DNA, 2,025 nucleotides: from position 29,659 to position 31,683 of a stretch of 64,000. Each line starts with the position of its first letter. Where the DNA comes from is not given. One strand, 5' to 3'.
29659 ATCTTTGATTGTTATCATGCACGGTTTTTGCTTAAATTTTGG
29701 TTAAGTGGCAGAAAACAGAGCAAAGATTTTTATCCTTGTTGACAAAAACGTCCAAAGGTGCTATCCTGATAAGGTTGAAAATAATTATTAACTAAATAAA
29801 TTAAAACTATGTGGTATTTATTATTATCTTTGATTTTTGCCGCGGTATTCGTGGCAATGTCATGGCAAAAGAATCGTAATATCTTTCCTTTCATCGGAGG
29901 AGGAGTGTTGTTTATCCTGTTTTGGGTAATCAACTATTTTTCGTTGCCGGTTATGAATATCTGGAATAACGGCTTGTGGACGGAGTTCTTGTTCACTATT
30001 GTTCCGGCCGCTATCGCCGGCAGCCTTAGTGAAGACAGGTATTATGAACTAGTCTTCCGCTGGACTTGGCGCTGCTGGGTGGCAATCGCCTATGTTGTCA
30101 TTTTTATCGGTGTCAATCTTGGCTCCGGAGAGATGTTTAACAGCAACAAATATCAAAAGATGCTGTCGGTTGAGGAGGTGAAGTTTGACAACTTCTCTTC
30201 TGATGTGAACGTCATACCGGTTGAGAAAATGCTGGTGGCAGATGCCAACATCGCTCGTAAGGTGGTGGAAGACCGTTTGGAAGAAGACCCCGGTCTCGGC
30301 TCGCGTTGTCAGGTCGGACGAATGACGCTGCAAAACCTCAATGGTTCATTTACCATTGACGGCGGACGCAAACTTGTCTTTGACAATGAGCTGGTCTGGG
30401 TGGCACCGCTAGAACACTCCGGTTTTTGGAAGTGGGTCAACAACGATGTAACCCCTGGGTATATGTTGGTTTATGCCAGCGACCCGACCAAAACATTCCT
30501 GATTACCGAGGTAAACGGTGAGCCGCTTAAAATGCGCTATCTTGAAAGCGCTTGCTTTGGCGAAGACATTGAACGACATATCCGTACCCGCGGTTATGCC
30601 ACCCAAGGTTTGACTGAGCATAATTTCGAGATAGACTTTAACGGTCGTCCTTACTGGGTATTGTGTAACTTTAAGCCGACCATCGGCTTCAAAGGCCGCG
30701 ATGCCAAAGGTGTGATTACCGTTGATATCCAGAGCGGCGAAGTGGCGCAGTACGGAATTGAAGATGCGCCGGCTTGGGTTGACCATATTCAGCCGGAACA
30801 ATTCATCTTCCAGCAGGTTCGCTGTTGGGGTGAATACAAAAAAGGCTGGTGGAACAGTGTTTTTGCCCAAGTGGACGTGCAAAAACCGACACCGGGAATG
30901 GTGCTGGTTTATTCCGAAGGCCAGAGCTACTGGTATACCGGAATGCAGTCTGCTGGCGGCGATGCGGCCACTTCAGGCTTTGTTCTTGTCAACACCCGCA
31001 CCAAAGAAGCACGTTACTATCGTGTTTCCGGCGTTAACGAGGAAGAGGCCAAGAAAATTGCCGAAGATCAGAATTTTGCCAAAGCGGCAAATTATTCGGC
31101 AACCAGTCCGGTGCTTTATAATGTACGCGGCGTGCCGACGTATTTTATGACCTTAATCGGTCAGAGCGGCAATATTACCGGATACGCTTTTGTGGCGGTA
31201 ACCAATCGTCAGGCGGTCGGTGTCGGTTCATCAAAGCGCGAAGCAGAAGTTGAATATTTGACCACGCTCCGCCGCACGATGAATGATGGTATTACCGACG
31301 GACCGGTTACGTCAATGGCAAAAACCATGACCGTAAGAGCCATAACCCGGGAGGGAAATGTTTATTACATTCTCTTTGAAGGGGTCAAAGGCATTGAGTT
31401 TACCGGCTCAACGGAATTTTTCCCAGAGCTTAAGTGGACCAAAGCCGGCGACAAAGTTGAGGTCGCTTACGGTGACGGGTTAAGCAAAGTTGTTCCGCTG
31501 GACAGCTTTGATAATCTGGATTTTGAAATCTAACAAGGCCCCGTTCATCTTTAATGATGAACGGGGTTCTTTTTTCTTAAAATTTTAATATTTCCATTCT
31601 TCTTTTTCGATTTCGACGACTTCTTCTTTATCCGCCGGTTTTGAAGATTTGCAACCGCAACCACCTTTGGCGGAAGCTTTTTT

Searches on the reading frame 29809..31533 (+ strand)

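Call 18: search_protein_families(library=pfam, proteins=[window:29809-31533:+], max_evalue=0.1)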
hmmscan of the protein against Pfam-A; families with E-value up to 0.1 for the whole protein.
window:29809-31533:+ (574 aa): 1 family
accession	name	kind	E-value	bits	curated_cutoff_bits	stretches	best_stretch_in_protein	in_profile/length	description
PF01323.26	DSBA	-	0.058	13.6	25.6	1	406-447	131-172/191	DSBA-like thioredoxin domain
